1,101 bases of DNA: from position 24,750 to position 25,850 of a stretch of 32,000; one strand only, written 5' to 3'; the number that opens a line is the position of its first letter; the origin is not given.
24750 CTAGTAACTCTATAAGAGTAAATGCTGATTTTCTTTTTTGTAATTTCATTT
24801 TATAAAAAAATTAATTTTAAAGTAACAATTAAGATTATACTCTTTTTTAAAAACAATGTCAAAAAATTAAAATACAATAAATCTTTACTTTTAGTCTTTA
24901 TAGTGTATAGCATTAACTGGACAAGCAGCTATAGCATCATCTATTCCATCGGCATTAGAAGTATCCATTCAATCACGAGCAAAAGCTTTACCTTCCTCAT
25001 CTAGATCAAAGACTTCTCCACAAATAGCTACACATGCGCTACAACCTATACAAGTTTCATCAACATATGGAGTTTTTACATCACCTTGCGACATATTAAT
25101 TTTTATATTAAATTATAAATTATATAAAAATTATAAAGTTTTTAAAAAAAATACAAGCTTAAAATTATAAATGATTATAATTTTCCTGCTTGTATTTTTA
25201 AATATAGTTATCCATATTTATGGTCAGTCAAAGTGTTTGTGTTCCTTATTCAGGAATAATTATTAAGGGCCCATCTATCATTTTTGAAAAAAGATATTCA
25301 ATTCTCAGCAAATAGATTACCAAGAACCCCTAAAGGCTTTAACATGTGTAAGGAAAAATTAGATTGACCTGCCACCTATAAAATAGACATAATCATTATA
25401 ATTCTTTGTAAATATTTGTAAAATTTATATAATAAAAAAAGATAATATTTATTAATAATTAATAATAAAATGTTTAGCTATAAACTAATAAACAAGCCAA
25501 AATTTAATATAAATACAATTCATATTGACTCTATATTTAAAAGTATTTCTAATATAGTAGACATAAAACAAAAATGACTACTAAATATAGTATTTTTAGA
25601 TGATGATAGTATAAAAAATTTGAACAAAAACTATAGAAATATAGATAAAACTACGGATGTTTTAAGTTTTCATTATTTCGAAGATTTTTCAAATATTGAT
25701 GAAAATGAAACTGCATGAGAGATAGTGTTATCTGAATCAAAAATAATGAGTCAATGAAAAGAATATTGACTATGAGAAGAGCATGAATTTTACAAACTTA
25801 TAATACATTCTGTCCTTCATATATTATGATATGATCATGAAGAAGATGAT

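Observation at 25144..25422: G+C-elevated, multiply nested structured element with its own promoter and hairpin-T8, upstream of ferredoxin: sRNA or riboswitch-like leader of unknown class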

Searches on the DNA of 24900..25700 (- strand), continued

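Call 66: search_with_rna_model(model_id=R1, sources=[L023, L024, L025, L026, L027, L028, L029, L030, L032, L033, L034, L035, L036, L037, L038, L039, L040, L041, L042, L043, L044, L045, L046, L047, L048, L049, L050, L051, L052, L053, L054, L055, L056, L057, L058, L059, L060, L061, L062, L063, L064, L065, L066, L067, L068, L069, L070, L071, L072, L073, L074, L075, L076, L077, L078, L079, L080, L081, L082, L083, L084, L085, L086, L087, L088, L089], max_evalue=1)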
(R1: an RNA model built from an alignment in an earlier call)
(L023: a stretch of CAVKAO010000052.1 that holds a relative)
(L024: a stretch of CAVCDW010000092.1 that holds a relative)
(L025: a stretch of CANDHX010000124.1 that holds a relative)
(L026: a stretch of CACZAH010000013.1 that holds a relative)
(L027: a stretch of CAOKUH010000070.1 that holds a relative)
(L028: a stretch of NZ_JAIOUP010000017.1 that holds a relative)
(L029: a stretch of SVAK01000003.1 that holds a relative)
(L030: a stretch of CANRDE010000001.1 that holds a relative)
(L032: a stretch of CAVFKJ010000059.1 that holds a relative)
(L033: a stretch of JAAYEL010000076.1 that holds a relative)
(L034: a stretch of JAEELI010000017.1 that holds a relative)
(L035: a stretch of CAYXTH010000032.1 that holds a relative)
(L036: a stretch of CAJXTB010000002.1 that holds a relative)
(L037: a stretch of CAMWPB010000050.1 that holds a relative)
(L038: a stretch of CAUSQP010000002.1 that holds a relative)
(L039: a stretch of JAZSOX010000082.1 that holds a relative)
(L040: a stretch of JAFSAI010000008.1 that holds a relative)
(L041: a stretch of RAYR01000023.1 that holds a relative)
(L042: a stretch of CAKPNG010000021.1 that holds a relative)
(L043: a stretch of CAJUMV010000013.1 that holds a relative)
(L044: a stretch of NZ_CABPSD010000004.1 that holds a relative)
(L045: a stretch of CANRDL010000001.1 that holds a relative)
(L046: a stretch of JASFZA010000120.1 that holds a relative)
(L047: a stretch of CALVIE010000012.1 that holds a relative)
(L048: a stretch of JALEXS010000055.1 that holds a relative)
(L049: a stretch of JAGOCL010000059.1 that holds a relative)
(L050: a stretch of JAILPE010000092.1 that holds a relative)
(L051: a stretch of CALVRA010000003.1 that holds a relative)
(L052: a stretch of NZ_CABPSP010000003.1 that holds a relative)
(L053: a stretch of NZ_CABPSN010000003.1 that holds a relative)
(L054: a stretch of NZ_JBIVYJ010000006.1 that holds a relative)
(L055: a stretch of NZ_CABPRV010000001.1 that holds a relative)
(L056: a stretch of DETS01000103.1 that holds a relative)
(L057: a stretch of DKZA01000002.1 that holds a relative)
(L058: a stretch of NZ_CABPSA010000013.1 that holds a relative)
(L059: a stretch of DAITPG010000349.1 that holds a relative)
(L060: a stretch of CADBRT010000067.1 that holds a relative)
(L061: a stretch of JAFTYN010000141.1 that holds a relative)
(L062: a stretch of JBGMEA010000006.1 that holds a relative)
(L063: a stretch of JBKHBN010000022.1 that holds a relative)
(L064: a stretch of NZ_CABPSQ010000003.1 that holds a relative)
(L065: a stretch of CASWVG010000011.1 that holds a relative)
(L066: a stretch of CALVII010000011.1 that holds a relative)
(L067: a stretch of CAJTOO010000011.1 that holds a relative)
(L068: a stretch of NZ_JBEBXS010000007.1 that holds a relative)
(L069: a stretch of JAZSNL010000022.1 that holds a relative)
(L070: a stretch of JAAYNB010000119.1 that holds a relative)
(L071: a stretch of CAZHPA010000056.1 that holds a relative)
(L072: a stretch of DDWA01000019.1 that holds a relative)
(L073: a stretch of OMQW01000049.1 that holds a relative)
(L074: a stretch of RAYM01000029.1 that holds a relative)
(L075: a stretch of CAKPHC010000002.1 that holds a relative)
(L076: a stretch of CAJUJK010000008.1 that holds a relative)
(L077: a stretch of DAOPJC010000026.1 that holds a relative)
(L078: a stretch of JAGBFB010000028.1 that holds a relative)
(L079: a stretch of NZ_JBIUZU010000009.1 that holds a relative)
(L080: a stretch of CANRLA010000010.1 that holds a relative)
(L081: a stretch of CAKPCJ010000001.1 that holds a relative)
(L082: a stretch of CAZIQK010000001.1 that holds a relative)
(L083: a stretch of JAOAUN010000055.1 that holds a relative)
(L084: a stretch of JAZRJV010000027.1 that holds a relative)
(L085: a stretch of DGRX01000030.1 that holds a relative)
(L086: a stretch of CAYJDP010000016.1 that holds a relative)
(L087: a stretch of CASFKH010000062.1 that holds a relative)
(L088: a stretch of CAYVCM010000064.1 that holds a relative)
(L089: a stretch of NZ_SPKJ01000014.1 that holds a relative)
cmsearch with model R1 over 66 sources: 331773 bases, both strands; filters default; matches with E-value up to 1: 0.
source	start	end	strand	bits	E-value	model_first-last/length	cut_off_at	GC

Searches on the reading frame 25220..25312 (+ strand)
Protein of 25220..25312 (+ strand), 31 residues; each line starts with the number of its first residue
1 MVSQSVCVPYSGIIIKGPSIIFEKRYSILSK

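Call 12: search_protein_families(library=pfam, proteins=[window:25220-25312:+], max_evalue=1)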
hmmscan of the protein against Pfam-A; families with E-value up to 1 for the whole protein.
seq(31 aa): 0 families
